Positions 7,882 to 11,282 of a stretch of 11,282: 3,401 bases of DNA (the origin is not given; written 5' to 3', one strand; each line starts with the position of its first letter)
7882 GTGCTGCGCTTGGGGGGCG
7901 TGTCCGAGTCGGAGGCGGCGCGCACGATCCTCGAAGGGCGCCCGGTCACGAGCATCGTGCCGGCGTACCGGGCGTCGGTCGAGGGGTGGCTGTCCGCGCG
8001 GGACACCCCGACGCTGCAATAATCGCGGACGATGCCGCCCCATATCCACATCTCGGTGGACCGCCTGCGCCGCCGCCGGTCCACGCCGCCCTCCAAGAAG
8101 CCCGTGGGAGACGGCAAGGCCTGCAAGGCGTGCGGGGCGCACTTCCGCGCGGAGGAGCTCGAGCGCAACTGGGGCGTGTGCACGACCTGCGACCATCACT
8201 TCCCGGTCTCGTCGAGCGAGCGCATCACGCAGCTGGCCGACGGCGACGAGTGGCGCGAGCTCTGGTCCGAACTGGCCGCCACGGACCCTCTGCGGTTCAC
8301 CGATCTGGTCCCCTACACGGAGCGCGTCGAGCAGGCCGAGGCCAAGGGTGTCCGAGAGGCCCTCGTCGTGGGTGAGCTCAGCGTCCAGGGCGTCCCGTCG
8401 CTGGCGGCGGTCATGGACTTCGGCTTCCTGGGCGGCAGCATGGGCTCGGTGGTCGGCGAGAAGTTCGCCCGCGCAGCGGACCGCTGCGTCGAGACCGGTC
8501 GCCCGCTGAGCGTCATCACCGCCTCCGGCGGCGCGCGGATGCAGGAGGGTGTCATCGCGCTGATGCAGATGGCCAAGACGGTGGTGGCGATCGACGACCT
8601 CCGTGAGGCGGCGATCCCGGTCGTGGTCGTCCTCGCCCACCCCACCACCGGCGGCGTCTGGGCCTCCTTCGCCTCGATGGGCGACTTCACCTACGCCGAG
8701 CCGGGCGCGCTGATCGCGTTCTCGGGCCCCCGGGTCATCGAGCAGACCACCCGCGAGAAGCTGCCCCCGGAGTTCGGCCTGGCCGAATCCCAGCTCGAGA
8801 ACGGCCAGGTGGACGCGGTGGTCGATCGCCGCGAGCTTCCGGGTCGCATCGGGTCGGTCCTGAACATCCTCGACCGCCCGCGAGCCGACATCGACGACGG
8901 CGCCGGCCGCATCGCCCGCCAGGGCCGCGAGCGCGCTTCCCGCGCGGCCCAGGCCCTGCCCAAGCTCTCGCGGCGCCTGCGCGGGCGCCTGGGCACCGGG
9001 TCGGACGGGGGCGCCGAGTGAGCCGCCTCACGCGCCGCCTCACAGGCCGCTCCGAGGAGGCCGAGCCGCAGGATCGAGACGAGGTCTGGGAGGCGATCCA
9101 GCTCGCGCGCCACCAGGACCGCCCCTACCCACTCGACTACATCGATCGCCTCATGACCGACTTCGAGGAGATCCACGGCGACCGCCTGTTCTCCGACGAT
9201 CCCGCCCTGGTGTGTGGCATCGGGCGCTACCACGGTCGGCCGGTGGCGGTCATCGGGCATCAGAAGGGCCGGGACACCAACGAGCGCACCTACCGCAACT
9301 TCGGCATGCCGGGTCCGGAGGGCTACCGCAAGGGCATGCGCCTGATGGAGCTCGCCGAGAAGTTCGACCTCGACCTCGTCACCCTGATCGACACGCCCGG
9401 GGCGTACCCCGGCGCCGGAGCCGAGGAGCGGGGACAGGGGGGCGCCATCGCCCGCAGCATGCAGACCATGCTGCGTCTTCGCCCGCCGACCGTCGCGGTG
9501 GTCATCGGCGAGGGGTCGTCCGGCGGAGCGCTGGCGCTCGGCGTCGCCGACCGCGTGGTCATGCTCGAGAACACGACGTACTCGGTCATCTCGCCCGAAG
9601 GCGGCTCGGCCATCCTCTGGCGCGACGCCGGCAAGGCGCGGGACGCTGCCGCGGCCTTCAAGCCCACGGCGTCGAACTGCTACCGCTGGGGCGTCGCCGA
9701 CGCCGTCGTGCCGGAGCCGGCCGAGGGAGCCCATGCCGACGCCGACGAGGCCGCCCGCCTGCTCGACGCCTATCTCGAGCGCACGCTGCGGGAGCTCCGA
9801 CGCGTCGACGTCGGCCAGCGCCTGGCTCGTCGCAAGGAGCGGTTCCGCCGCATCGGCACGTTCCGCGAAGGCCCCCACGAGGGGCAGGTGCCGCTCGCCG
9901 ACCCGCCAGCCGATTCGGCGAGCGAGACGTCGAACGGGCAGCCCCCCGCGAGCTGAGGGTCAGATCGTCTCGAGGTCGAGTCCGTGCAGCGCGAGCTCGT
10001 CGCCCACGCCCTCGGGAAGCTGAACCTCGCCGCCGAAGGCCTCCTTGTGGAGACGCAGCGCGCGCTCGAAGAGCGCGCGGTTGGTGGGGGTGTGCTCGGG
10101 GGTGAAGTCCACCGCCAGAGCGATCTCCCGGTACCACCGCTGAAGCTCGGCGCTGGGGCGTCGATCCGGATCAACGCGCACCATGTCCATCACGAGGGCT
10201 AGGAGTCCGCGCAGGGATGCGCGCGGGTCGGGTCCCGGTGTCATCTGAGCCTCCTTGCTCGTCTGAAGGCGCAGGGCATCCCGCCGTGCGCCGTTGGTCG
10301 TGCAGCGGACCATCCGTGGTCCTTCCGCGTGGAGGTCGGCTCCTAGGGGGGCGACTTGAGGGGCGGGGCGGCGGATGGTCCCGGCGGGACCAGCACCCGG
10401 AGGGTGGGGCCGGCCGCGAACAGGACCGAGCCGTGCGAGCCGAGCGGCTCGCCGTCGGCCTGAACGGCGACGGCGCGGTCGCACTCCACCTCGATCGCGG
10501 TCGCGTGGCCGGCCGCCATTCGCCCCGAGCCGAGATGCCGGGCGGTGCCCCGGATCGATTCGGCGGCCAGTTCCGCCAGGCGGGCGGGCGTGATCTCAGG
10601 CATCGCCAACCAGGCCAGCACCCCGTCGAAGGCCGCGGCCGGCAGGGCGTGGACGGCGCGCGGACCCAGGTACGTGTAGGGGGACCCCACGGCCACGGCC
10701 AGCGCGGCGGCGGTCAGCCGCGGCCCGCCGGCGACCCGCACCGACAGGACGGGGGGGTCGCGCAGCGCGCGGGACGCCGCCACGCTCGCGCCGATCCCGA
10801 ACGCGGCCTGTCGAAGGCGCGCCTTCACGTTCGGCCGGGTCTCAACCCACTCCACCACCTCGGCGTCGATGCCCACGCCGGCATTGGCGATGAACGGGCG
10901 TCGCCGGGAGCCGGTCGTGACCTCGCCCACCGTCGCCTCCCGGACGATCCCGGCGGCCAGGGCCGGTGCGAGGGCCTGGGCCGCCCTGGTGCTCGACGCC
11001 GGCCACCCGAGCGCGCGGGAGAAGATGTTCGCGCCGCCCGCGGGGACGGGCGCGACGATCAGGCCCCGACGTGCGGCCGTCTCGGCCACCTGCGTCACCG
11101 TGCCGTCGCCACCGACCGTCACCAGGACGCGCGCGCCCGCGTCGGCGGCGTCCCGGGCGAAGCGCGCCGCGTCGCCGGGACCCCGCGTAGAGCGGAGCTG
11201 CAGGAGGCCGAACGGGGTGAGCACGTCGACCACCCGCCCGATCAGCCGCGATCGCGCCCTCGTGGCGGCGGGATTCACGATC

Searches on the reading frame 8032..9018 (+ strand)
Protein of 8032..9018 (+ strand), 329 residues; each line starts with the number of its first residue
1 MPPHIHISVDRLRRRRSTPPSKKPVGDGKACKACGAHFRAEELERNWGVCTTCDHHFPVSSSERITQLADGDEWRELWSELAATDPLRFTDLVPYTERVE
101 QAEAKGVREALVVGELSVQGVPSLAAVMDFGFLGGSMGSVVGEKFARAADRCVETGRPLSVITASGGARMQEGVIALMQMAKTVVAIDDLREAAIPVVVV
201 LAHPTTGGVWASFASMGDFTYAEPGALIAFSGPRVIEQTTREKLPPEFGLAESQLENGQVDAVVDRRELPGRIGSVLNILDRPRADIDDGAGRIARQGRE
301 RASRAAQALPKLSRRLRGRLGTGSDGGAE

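Call 4: search_protein_families(library=pfam, proteins=[window:8032-9018:+], max_evalue=0.01)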
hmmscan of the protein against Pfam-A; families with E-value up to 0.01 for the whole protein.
window:8032-9018:+ (329 aa): 2 families
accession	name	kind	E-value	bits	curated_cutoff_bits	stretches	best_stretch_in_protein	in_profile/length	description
PF01039.27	Carboxyl_trans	-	2e-18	66.7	22.3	1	102-245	38-182/493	Carboxyl transferase domain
PF17848.7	Zn_ribbon_ACC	-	0.00033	21.2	24.5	1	31-53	4-26/26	Acetyl-CoA carboxylase zinc finger domain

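Call 62: find_related_loci(query=window:8032-9018:+, collection=metagenome_contigs, flank=4000)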
Query window:8032-9018:+ (329 aa) in metagenome_contigs; peptide patterns used: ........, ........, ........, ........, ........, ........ (x = any residue, [..] = any of these).
600 stretches matched a pattern (row limit reached: there are more); 74 encode a relative of the query (tblastn E <= 1e-3); 74 distinct loci.
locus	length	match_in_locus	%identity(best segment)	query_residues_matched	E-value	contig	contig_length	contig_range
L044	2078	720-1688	65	4-327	2e-142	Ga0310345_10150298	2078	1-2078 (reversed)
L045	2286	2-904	67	15-316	1e-136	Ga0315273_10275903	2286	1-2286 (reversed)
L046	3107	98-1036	65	5-316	4e-131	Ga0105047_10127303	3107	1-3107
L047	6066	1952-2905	63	4-319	3e-126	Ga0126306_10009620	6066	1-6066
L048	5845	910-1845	65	5-316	6e-126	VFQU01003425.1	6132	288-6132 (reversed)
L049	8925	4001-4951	62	5-320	6e-126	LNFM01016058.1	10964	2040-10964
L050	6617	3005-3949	64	4-316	4e-124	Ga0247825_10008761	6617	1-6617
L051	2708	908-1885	63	4-327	2e-129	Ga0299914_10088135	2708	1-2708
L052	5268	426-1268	65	4-283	3e-123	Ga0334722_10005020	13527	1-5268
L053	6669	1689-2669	61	5-324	1e-122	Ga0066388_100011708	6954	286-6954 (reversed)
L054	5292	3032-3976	63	4-316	1e-122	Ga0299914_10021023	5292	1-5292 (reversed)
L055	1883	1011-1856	67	4-283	1e-130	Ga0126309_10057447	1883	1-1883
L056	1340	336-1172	68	5-282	7e-133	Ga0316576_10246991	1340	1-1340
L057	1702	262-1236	59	7-326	1e-129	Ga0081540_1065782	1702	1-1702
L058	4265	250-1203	66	5-320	3e-120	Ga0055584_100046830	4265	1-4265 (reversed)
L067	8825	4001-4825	52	1-280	1e-87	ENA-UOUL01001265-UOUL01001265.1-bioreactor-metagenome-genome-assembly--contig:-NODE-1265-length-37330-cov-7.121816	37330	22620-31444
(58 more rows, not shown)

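Call 65: find_homologous_proteins(query=L067:2776-3996:+, max_evalue=1e-50)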
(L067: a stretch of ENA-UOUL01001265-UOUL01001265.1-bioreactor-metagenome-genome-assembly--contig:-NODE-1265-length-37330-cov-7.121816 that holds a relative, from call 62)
Query L067:2776-3996:+ (407 aa): 8000 proteins with E <= 1e-50 among 8000 candidates; the best 120 are listed.
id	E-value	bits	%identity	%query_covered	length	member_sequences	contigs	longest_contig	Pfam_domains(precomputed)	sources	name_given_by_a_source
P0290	5.3e-266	900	100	100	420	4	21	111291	PF00109.33,PF02801.29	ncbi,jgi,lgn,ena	-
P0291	8.7e-232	787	86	100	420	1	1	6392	PF00109.33,PF02801.29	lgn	-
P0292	1.1e-229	780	86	100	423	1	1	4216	PF00109.33,PF02801.29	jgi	jgi:3-oxoacyl-[acyl-carrier-protein] synthase II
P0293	1.1e-226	770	85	100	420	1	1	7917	PF00109.33,PF02801.29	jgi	jgi:3-oxoacyl-[acyl-carrier-protein] synthase II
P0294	5.2e-224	762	84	100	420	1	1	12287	PF00109.33,PF02801.29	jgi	jgi:3-oxoacyl-[acyl-carrier-protein] synthase II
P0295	6.3e-224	761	84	100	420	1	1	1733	PF00109.33,PF02801.29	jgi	jgi:3-oxoacyl-[acyl-carrier-protein] synthase II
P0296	1.5e-223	760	83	100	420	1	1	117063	PF00109.33,PF02801.29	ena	-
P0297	1.5e-223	760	84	96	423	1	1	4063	PF00109.33,PF02801.29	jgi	jgi:3-oxoacyl-[acyl-carrier-protein] synthase II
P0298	1.7e-223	760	83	100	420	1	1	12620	PF00109.33,PF02801.29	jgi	jgi:3-oxoacyl-[acyl-carrier-protein] synthase II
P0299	2.8e-222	756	83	100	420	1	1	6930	PF00109.33,PF02801.29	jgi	jgi:3-oxoacyl-[acyl-carrier-protein] synthase II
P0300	3.9e-222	755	83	100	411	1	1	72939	PF00109.33,PF02801.29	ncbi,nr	ncbi:MAG: beta-ketoacyl-ACP synthase II [Actinobacteria bacterium]|nr:beta-ketoacyl-ACP synthase II 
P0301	4.2e-222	755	83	100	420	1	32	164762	PF00109.33,PF02801.29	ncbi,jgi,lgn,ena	-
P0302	4.5e-222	755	83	96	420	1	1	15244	PF00109.33,PF02801.29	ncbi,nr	ncbi:MAG: beta-ketoacyl-ACP synthase II [Thermoleophilia bacterium]|nr:beta-ketoacyl-ACP synthase II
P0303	6.2e-222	755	83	100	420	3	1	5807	PF00109.33,PF02801.29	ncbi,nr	ncbi:MAG: beta-ketoacyl-ACP synthase II [Thermoleophilia bacterium]|nr:beta-ketoacyl-ACP synthase II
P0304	4.2e-221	752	83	96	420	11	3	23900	PF00109.33,PF02801.29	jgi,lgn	-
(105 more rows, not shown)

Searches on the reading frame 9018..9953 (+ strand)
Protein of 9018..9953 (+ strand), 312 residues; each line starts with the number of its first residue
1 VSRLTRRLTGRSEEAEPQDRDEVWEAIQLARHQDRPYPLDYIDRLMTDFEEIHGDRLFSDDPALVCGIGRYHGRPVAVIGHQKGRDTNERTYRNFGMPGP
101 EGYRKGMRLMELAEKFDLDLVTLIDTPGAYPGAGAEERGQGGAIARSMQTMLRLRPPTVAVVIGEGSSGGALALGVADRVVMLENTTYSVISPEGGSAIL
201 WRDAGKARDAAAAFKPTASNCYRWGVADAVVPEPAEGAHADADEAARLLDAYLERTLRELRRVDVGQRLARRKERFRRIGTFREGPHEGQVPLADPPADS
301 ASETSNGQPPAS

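Call 4: search_protein_families(library=pfam, proteins=[window:9018-9953:+], max_evalue=0.01)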
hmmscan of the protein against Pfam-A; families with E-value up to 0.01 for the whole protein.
window:9018-9953:+ (312 aa): 2 families
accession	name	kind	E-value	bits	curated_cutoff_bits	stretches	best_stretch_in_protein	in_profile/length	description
PF03255.19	ACCA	-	1.9e-114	382.5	23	1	22-280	52-310/310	Acetyl co-enzyme A carboxylase carboxyltransferase-like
PF01039.27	Carboxyl_trans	-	2e-15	56.9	22.3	1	62-210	282-426/493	Carboxyl transferase domain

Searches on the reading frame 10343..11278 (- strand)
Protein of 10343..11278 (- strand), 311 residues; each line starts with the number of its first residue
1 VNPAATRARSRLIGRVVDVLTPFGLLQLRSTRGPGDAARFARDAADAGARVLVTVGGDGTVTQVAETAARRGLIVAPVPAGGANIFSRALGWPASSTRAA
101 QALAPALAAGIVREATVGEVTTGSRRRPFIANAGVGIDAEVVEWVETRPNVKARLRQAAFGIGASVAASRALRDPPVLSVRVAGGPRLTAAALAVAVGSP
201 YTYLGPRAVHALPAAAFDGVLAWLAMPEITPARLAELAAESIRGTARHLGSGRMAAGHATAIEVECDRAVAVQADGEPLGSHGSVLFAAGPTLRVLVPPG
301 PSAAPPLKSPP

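Call 27: search_protein_families(library=pfam, proteins=[window:10343-11278:-], max_evalue=0.001)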
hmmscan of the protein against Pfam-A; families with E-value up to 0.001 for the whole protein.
window:10343-11278:- (311 aa): 3 families
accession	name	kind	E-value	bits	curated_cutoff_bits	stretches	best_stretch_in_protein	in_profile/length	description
PF00781.29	DAGK_cat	-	3.5e-19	69.1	23.6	1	2-118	7-123/125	Diacylglycerol kinase catalytic domain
PF01513.26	NAD_kinase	-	6.3e-07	30.2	25.5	1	36-90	60-113/130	ATP-NAD kinase N-terminal domain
PF19279.4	YegS_C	-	8e-07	29.4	27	1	134-286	4-147/158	YegS C-terminal NAD kinase beta sandwich-like domain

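Call 31: search_protein_families(library=ncbifam, proteins=[window:10343-11278:-], max_evalue=0.01)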
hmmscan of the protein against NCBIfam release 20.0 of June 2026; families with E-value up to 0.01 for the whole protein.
window:10343-11278:- (311 aa): 11 families
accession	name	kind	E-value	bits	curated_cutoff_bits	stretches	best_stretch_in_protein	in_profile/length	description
NF009604.0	PRK13057.1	equivalog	1.1e-19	70.5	274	1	7-299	20-296/302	lipid kinase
TIGR00147.1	TIGR00147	subfamily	3.1e-19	69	118.65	1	7-299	15-296/296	YegS/Rv2252/BmrU family lipid kinase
NF009602.0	PRK13054.1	equivalog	1.6e-15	57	284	1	26-300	34-295/301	lipid kinase YegS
NF009025.0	PRK12361.1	equivalog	1.9e-14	52.7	505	1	15-299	263-541/546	hypothetical protein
NF002033.0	PRK00861.1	subfamily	2.8e-14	52.5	293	1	14-160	32-168/328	putative lipid kinase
NF008882.0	PRK11914.1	equivalog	1.4e-10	40.8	302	1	4-298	27-303/306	diacylglycerol kinase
TIGR03702.1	lip_kinase_YegS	equivalog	1.7e-10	40.5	387.45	1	26-299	30-290/295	lipid kinase YegS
NF040993.1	MamU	equivalog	2.7e-09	36.8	400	1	37-298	47-295/296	lipid kinase MamU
NF009874.0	PRK13337.1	equivalog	3.8e-09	35.9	385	1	30-141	40-145/305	diacylglycerol kinase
NF009603.0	PRK13055.1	subfamily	4.6e-09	35.7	342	1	11-142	20-149/335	diacylglycerol kinase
NF009605.0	PRK13059.1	equivalog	0.00014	20.9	313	1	43-121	51-127/295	putative lipid kinase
